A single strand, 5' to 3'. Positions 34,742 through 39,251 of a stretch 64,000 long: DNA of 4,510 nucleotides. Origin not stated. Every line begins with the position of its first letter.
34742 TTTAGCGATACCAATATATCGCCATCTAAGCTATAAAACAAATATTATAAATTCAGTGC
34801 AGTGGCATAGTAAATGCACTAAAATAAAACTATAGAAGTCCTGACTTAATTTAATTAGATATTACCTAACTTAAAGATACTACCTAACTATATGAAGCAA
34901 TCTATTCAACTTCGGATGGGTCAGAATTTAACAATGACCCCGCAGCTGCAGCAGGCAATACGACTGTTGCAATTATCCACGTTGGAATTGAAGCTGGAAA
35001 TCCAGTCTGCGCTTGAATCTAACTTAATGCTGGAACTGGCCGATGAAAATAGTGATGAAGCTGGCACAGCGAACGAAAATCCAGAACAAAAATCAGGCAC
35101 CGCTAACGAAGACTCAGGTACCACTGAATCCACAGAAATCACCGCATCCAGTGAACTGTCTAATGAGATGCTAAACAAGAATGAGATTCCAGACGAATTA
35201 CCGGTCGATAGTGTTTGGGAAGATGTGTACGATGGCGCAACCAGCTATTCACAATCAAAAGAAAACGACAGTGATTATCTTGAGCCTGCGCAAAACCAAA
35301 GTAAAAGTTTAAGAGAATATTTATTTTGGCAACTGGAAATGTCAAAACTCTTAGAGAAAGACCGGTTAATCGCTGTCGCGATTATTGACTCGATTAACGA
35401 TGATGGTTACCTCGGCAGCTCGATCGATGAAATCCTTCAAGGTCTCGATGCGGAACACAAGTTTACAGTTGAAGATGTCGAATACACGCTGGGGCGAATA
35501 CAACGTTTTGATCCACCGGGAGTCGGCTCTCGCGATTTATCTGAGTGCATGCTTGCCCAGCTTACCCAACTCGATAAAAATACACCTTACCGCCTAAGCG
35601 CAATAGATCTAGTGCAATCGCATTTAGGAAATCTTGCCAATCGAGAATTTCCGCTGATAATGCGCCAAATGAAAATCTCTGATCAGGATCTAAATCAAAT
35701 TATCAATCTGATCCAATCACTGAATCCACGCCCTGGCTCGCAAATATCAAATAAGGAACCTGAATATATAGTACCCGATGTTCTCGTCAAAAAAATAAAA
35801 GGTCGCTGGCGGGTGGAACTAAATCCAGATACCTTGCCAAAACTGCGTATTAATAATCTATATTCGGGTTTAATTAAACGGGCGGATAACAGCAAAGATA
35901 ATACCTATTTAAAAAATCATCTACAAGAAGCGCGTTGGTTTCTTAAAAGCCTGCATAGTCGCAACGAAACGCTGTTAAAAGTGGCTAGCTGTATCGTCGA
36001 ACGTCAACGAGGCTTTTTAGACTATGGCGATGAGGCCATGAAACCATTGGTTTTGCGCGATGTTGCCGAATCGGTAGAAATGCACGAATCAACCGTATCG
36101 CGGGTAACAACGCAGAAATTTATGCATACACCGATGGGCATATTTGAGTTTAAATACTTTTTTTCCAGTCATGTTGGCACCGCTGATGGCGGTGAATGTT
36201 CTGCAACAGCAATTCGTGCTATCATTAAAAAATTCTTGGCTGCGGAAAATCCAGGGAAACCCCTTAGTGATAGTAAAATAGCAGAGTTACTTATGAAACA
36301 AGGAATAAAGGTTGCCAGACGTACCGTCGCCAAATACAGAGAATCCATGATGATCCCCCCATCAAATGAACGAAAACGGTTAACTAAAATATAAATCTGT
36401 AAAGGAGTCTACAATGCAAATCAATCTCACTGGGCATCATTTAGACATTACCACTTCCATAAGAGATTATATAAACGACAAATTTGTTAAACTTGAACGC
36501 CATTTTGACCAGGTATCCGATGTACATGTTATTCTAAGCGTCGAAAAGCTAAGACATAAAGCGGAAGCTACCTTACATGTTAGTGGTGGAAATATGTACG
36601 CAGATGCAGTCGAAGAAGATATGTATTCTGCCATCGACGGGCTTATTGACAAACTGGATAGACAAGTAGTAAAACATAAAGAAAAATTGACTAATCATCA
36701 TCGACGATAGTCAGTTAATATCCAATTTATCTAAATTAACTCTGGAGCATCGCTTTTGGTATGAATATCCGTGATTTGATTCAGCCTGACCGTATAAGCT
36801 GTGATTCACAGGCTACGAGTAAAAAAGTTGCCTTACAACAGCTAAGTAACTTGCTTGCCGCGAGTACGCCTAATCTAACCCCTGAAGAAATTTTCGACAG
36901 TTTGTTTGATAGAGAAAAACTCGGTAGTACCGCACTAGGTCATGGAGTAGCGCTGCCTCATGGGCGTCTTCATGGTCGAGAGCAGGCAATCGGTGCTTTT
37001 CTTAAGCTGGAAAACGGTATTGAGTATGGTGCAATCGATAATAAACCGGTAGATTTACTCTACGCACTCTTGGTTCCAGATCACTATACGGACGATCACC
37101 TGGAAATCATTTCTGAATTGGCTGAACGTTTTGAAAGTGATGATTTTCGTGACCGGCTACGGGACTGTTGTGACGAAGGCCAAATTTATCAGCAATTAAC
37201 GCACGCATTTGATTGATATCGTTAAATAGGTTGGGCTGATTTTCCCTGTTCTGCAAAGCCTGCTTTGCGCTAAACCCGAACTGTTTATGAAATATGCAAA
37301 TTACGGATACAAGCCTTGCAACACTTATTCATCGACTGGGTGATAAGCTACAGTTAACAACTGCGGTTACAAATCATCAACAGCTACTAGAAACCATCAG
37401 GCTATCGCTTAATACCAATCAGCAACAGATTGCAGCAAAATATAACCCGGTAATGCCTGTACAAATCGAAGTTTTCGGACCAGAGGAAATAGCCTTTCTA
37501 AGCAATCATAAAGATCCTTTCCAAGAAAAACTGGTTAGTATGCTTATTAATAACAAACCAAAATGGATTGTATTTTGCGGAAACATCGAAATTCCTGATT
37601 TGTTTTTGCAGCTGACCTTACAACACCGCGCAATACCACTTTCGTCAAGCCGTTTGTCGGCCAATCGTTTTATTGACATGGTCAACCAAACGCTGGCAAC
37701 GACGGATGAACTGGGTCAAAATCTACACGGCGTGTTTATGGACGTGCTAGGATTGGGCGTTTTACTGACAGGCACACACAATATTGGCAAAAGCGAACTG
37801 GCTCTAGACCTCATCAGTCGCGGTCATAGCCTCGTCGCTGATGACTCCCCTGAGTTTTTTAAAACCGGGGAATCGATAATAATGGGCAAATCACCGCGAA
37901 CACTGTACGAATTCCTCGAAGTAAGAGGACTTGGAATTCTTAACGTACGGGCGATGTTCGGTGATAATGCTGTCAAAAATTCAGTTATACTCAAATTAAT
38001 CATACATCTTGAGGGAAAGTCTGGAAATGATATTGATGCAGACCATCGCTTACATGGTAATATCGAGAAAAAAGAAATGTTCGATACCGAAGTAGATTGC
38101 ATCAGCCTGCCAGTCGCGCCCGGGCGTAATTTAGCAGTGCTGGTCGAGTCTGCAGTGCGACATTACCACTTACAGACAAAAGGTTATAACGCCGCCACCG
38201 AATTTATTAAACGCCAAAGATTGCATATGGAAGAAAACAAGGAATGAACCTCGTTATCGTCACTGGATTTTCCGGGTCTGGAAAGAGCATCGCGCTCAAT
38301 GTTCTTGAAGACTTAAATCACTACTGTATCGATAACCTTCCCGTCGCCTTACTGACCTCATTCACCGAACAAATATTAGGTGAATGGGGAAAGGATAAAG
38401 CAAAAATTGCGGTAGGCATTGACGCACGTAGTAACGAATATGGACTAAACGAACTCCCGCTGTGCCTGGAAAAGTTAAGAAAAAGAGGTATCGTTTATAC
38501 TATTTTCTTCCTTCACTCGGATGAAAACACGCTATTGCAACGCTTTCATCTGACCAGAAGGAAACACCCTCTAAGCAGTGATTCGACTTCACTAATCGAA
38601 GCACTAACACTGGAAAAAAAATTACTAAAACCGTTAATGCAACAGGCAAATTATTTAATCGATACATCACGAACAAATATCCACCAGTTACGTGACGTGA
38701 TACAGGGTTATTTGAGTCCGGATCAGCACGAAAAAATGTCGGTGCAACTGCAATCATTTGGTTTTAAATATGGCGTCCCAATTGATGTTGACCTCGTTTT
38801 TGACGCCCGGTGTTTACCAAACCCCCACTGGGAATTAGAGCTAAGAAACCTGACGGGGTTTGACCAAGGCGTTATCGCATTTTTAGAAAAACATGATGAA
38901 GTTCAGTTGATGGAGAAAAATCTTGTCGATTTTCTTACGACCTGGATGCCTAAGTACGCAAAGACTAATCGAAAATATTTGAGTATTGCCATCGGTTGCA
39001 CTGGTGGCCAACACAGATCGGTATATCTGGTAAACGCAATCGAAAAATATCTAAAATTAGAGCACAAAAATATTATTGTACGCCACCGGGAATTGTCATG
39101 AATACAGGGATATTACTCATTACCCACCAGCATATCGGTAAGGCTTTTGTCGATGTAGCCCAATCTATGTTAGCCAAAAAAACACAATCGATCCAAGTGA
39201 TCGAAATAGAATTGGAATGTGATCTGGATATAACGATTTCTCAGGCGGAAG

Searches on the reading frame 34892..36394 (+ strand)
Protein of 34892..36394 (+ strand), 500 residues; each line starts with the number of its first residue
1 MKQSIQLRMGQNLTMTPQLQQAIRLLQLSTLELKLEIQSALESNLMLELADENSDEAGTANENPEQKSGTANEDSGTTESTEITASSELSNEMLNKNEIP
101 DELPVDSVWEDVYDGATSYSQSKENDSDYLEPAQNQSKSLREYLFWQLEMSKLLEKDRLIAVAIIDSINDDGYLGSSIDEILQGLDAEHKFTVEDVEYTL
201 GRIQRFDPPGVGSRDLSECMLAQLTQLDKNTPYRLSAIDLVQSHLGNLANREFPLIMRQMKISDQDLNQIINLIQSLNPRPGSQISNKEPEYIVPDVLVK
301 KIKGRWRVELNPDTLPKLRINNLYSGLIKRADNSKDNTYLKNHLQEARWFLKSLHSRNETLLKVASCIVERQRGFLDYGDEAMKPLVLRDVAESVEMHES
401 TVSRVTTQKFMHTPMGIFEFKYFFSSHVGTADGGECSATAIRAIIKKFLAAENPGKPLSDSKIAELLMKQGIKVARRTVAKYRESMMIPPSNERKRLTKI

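Call 61: search_protein_families(library=pfam, proteins=[window:34892-36394:+], max_evalue=0.00001)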
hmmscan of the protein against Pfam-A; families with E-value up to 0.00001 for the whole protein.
window:34892-36394:+ (500 aa): 3 families
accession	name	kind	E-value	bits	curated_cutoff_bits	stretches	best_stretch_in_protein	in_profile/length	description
PF04552.19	Sigma54_DBD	-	3.6e-67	225.5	22.8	1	338-496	2-160/160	Sigma-54, DNA binding domain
PF04963.19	Sigma54_CBD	-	1.3e-61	208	22.9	1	131-324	3-185/185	Sigma-54 factor, core binding domain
PF00309.25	Sigma54_AID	-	6.5e-13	48.7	23.8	1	5-49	2-46/46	Sigma-54 factor, Activator interacting domain (AID)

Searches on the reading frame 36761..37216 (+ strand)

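Call 61: search_protein_families(library=pfam, proteins=[window:36761-37216:+], max_evalue=0.00001)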
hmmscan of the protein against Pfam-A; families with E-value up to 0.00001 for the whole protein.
window:36761-37216:+ (151 aa): 1 family
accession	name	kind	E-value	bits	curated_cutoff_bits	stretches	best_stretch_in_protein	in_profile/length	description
PF00359.27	PTS_EIIA_2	-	2.6e-34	118.7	27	1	6-148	2-143/144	Phosphoenolpyruvate-dependent sugar phosphotransferase system, EIIA 2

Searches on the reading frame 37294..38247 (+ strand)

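Call 61: search_protein_families(library=pfam, proteins=[window:37294-38247:+], max_evalue=0.00001)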
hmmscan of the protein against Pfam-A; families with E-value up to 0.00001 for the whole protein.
window:37294-38247:+ (317 aa): 2 families
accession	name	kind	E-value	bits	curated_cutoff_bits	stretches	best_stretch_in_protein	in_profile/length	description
PF07475.17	Hpr_kinase_C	-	6.2e-55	185.8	33.3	1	142-307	7-170/171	HPr Serine kinase C-terminal domain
PF02603.21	Hpr_kinase_N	-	2e-09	38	24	1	12-134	7-125/125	HPr Serine kinase N terminus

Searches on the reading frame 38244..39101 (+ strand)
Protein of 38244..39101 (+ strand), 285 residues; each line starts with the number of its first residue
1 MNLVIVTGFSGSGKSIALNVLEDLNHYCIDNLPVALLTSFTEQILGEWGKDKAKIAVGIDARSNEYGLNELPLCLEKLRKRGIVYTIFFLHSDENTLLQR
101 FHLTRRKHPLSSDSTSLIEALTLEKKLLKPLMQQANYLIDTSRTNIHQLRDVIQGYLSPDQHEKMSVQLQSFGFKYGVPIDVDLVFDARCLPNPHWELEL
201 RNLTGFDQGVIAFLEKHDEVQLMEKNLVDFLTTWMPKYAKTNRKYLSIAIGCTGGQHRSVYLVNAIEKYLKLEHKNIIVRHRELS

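Call 61: search_protein_families(library=pfam, proteins=[window:38244-39101:+], max_evalue=0.00001)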
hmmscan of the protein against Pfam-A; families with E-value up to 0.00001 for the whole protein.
window:38244-39101:+ (285 aa): 2 families
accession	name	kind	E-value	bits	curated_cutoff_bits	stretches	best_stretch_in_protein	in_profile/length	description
PF22740.1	PapZ_C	-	1.5e-44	151.5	27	1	165-284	1-120/121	RapZ C-terminal domain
PF03668.21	RapZ-like_N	-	2.5e-40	138.3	25.4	1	1-158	1-155/158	RapZ-like N-terminal domain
